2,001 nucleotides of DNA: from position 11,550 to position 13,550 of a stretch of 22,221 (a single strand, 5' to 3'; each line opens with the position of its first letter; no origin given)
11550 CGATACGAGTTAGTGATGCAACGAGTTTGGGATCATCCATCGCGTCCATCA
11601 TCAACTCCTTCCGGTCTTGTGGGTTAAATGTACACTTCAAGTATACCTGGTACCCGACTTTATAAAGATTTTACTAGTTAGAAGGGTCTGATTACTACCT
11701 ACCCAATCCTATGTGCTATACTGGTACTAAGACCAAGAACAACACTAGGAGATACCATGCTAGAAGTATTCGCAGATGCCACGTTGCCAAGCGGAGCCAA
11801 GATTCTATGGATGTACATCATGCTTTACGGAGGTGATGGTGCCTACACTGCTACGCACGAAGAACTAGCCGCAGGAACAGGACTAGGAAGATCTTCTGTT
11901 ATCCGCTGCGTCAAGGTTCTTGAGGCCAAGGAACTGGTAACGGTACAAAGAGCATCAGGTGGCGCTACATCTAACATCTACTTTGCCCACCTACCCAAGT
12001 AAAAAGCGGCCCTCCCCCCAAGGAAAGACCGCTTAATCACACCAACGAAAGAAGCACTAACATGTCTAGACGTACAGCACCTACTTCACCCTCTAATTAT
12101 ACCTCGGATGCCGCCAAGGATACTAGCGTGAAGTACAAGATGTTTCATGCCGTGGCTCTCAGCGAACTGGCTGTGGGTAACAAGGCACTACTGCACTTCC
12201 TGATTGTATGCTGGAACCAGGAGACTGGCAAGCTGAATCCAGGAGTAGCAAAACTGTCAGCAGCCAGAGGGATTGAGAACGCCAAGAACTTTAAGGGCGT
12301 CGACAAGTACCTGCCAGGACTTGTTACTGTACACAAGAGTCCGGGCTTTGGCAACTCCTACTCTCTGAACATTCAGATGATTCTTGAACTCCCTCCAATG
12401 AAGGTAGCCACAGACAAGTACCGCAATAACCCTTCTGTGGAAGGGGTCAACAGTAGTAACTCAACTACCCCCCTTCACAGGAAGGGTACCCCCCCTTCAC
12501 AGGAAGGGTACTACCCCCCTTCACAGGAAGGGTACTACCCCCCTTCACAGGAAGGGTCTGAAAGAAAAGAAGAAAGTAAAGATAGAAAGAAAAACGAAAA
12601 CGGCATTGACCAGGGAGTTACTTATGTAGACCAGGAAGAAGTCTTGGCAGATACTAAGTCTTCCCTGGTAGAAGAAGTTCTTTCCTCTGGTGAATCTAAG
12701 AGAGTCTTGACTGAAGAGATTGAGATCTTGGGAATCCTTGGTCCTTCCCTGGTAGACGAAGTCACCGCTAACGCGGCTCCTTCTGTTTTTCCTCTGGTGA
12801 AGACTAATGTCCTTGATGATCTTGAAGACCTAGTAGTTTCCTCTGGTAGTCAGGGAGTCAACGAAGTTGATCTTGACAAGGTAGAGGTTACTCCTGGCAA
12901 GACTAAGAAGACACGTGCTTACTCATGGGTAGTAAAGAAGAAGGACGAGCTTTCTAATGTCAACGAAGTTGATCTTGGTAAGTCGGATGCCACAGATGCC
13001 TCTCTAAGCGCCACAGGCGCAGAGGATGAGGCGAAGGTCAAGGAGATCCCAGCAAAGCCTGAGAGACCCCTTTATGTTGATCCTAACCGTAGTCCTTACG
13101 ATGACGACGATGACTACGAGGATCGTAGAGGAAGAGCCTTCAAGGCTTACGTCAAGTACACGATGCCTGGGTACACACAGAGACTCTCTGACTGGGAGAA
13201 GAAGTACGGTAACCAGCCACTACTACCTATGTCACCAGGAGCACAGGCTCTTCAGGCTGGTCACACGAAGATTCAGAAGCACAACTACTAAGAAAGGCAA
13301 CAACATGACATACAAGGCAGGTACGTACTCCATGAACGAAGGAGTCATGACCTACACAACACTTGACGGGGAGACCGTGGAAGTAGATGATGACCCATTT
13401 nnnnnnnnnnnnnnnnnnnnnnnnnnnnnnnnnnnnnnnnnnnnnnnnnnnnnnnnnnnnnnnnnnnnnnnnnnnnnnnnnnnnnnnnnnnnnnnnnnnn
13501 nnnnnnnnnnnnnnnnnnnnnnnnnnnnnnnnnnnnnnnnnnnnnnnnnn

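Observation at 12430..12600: Lambda-ori-like origin inside the initiator gene: five dyad iterons read in two reading frames, then a purine-rich AT tract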

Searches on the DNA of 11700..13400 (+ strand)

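Call 10: search_dna_similar(query=window:11700-13400:+, collection=phages, mode=distant)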
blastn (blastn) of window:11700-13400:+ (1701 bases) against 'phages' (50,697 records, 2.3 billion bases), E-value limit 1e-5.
No match.

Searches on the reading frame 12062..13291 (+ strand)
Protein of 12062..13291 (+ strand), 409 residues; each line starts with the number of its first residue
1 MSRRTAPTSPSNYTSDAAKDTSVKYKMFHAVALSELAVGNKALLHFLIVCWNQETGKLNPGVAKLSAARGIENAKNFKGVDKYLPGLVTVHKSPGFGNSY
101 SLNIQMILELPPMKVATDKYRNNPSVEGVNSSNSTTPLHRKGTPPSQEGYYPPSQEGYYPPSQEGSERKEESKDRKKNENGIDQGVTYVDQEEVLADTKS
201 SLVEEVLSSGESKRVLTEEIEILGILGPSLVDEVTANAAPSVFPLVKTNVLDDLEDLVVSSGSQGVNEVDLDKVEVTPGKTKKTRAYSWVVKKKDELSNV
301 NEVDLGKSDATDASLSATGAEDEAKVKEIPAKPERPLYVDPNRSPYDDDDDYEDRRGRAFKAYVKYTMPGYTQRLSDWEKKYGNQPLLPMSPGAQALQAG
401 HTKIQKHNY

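Call 7: search_protein_families(library=pfam, proteins=[window:12062-13291:+], max_evalue=0.1)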
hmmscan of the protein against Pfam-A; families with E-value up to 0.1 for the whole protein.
window:12062-13291:+ (409 aa): 1 family
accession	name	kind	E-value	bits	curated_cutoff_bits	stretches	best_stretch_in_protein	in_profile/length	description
PF05013.17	FGase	-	0.09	13.3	28.9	0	329-380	52-103/219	N-formylglutamate amidohydrolase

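Call 8: search_protein_families(library=phrogs, proteins=[window:12062-13291:+], max_evalue=0.01)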
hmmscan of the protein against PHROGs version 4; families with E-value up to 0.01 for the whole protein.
window:12062-13291:+ (409 aa): 0 families

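Call 11: search_dna_similar(query=window:12062-13291:+, collection=phages, mode=protein, max_evalue=0.001)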
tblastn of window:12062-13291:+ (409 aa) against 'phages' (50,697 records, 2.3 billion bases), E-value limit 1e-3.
No match.

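Call 16: find_homologous_proteins(query=window:12062-13291:+, max_evalue=0.001)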
Query window:12062-13291:+ (409 aa): 3 proteins with E <= 0.001 among 6776 candidates.
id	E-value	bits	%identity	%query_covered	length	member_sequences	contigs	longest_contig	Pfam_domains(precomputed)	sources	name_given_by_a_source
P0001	3.1e-252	854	100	94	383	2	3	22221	-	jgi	-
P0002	1.8e-56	210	42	89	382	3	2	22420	-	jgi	-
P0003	3.1e-47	179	38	89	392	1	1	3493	-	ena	-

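Call 17: find_related_loci(query=window:12062-13291:+, collection=viral_contigs, flank=6000)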
Query window:12062-13291:+ (409 aa) in viral_contigs; peptide patterns used: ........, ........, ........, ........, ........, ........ (x = any residue, [..] = any of these).
32 stretches matched a pattern, but none encodes a relative of the query by tblastn (E <= 1e-3).

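Call 18: find_encoding_contigs(protein=P0002, flank=10000)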
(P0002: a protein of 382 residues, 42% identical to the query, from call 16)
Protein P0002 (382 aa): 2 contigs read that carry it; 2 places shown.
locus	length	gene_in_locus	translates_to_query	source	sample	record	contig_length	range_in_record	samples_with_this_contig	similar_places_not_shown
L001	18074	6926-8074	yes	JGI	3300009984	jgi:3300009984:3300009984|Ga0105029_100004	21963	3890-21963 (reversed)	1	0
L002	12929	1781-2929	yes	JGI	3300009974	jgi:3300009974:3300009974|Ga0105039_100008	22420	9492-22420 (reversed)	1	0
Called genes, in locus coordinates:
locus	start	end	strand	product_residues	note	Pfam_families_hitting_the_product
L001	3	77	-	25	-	?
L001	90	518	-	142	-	-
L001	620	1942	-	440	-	PF05065:Phage_capsid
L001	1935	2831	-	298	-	PF00574:CLP_protease, PF01972:SDH_protease, PF20223:DUF6582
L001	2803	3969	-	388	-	PF04860:Phage_portal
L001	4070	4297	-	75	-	-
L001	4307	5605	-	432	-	PF04466:Terminase_3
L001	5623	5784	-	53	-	-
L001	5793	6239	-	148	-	-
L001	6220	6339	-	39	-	-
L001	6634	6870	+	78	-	PF13412:HTH_24 (weak), PF12802:MarR_2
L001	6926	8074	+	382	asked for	-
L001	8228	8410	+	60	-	-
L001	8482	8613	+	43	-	-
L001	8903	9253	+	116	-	-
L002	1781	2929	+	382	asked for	-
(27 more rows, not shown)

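Call 19: find_encoding_contigs(protein=P0003, flank=10000)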
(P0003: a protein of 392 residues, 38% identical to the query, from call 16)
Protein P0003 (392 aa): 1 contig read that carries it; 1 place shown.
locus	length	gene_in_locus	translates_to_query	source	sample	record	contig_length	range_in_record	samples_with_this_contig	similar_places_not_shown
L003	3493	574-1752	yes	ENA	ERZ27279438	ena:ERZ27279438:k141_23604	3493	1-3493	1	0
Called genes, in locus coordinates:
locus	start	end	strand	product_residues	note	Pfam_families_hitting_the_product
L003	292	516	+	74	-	PF13412:HTH_24 (weak), PF12802:MarR_2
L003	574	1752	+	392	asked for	-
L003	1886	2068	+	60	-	-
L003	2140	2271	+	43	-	-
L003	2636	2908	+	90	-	-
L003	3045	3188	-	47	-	-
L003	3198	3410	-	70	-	-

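Call 20: find_encoding_contigs(protein=P0001, flank=10000)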
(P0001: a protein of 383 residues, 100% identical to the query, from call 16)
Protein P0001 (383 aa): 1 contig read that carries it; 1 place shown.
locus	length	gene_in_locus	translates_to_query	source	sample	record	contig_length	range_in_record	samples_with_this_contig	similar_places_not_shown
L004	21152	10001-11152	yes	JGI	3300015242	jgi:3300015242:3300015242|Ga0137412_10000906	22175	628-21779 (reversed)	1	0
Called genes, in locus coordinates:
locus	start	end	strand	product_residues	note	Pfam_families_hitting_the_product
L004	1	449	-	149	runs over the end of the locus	-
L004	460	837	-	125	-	-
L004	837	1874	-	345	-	-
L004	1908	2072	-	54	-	-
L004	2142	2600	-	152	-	-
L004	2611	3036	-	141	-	-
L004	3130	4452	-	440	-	PF05065:Phage_capsid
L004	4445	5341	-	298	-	PF00574:CLP_protease, PF01972:SDH_protease, PF20223:DUF6582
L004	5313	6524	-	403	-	PF04860:Phage_portal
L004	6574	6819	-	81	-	-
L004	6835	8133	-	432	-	PF04466:Terminase_3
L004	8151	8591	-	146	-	-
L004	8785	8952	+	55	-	PF02604:PhdYeFM_antitox (weak)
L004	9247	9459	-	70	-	-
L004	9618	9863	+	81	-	PF13730:HTH_36 (weak)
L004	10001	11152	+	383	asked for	-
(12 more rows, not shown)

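Call 36: predict_structure(alignment_id=A1)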
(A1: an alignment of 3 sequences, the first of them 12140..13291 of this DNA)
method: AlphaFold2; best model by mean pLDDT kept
length: 383 residues; sequences in the alignment: 3
mean_pLDDT: 38.9   pTM: 0.18
mean pLDDT of the five models: 38.9, 37.3, 35.0, 31.7, 30.5
residues with pLDDT >= 90: 0; 70-90: 1; 50-70: 76; < 50: 306
segments of 3 or more residues with pLDDT < 50: 1-17, 19-32, 35-51, 84-304, 306-309, 312-314, 359-383
pLDDT, mean of each block of 10 residues (from residue 1): 30 47 44 48 47 52 59 59 39 32 29 33 37 36 31 31 28 28 28 29 30 31 29 26 33 28 28 29 31 31 46 51 59 61 57 58 44 37 33
secondary structure, 60 per line:
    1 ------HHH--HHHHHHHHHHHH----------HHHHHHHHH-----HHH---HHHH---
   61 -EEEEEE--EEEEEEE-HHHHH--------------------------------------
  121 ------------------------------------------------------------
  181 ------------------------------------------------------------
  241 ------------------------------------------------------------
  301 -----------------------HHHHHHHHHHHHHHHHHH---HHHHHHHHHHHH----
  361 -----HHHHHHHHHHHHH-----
elements in order: H12-23 H34-42 H54-57 E62-67 E70-76 H78-82 H324-341 H345-356 H366-378

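Call 37: search_protein_representatives(alignment_id=A1)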
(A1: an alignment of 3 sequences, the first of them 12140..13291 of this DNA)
Query: 3 sequences, 399 profile positions. Proteins with E-value up to 0.001 (for the whole library): 69; up to 1e-10: 58; up to 1e-30: 10. The best 69 are listed.
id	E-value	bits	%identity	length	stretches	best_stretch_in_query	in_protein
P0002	2.3e-211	718.4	-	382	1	1-399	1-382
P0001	8.3e-189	644.1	-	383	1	10-399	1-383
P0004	6.8e-119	413.9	-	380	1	2-398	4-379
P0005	9.5e-97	341.0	-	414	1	5-390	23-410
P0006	1.5e-61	225.0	-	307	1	2-201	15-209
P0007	2.3e-59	217.8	-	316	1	4-305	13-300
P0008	5.4e-45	170.5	-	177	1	6-145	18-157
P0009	1.0e-37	146.6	-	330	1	3-189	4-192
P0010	6.5e-35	137.3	-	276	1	3-172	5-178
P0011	3.2e-31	125.2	-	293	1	6-165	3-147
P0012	3.7e-29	118.4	-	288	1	6-164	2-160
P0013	6.1e-29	117.7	-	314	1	6-135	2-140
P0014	9.7e-29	117.0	-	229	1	6-171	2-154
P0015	2.5e-28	115.7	-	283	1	6-141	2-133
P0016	3.7e-28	115.1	-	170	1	4-134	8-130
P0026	2.6e-23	99.1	-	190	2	285-390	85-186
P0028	4.6e-23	98.3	-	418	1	166-385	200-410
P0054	2.5e-15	72.8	-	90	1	284-357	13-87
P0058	1.9e-12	63.3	-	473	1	260-384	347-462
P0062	9.7e-09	51.1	-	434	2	274-390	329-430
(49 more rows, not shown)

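Call 63: find_encoding_contigs(protein=P0010, flank=4000, max_places=2)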
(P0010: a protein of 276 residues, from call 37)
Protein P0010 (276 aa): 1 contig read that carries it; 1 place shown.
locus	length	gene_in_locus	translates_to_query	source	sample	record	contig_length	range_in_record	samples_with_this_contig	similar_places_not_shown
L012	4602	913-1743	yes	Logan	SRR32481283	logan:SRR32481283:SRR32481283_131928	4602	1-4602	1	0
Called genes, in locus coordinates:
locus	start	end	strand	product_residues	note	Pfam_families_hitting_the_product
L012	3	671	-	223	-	?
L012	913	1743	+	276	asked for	PF13730:HTH_36 (faint)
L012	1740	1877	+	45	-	-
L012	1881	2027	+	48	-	-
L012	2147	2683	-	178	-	-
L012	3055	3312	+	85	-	-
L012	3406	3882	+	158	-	-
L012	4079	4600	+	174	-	?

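Call 78: find_encoding_contigs(protein=P0028, flank=4000, max_places=2)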
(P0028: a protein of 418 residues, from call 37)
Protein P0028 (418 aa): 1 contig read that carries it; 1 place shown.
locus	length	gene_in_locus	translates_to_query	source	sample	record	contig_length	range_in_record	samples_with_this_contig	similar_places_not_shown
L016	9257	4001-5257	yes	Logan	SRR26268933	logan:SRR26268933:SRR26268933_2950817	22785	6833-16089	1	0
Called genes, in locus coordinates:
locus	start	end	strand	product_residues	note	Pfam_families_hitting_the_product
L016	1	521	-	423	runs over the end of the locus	PF04860:Phage_portal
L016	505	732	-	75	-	-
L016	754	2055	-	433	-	PF04466:Terminase_3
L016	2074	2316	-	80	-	-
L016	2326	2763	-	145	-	-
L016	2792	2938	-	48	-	-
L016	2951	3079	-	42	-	-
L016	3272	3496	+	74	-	PF13545:HTH_Crp_2 (weak), PF12802:MarR_2 (weak), PF13412:HTH_24 (weak)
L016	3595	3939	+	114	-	-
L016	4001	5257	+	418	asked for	PF13730:HTH_36 (faint)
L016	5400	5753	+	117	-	-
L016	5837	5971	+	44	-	-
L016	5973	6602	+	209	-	PF01844:HNH (faint), PF13392:HNH_3 (faint)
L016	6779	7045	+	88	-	-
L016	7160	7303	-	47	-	-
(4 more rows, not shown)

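Call 79: find_encoding_contigs(protein=P0007, flank=4000, max_places=2)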
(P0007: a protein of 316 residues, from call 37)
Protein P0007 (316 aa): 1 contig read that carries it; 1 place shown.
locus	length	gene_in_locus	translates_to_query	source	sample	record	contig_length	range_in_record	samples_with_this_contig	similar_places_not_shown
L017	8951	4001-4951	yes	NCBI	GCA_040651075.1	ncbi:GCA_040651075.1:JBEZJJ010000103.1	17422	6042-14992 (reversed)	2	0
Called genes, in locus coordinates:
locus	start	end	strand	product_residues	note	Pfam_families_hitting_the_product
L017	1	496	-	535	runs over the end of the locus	PF00350:Dynamin_N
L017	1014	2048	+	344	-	PF00589:Phage_integrase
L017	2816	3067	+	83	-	-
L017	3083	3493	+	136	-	-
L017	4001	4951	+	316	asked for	-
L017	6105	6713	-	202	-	-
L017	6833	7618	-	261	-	-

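Call 88: search_protein_families(library=pfam, proteins=[P0058, P0062, P0028, P0026, P0054], max_evalue=0.05)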
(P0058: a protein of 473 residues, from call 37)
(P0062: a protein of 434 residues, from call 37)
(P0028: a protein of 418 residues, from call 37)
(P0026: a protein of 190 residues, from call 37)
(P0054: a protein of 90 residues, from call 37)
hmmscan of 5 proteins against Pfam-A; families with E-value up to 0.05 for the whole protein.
P0058 (473 aa): 31 families (the best 25 are shown)
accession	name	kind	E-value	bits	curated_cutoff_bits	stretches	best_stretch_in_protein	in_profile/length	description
PF12802.13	MarR_2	-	1.3e-14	54.5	27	2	234-284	3-55/61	MarR family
PF25213.1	HVO_A0261_N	-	3e-14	53.1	35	2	238-290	13-65/86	HVO_A0261 N-terminal domain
PF13412.12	HTH_24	-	1.9e-10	40.6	21.9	2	143-176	15-48/48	Winged helix-turn-helix DNA-binding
PF13545.12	HTH_Crp_2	-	3.3e-10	40.2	27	2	136-177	11-55/70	Crp-like helix-turn-helix domain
PF01022.26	HTH_5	-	7e-10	39.1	22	1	239-281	5-47/47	Bacterial regulatory protein, arsR family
PF13730.12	HTH_36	-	1.6e-09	37.9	25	2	125-175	7-55/55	Helix-turn-helix domain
PF09339.16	HTH_IclR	-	6.2e-09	35.9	22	1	249-281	18-50/52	IclR helix-turn-helix domain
PF01978.25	TrmB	-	7.6e-09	35.7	25.6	1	247-286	20-59/68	Sugar-specific transcriptional regulator TrmB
PF14394.12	DUF4423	-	6e-07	29.8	30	1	242-324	29-111/165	Domain of unknown function (DUF4423)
PF01047.28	MarR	-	6.3e-07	29.6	24.6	1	144-180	16-52/59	MarR family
PF08279.18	HTH_11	-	1.5e-06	28.4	25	1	246-278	12-44/55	HTH domain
PF12840.13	HTH_20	-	8.8e-06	26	27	1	243-280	11-49/51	Helix-turn-helix domain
PF13551.12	HTH_29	-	1.2e-05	25.8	28.1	0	251-279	14-42/64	Winged helix-turn helix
PF13463.12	HTH_27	-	2.2e-05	25.1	22.2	1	147-180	20-53/68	Winged helix DNA-binding domain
PF13384.12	HTH_23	-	0.00012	22.2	24.6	0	251-279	19-47/50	Homeodomain-like domain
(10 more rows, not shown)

P0062 (434 aa): 5 families
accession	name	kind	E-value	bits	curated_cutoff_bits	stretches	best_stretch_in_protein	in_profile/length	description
PF13730.12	HTH_36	-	5.4e-11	42.6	25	1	37-89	3-55/55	Helix-turn-helix domain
PF13545.12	HTH_Crp_2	-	0.0056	17.1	27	1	49-93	11-56/70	Crp-like helix-turn-helix domain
PF01325.25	Fe_dep_repress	-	0.009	16.6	26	1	57-94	20-57/60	Iron dependent repressor, N-terminal DNA binding domain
PF13412.12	HTH_24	-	0.016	15.2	21.9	1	58-89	16-47/48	Winged helix-turn-helix DNA-binding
PF18607.7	HTH_54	-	0.048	14.3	32.3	0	63-108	31-76/92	ParA helix turn helix domain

P0028 (418 aa): 1 family
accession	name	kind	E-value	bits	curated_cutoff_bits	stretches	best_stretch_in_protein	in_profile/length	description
PF13730.12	HTH_36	-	1.8e-05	24.9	25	1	44-96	3-55/55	Helix-turn-helix domain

P0026 (190 aa): 0 families

P0054 (90 aa): 1 family
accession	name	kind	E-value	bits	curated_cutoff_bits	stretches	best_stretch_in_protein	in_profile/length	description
PF05013.17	FGase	-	0.027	15.1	28.9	1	37-88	52-104/219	N-formylglutamate amidohydrolase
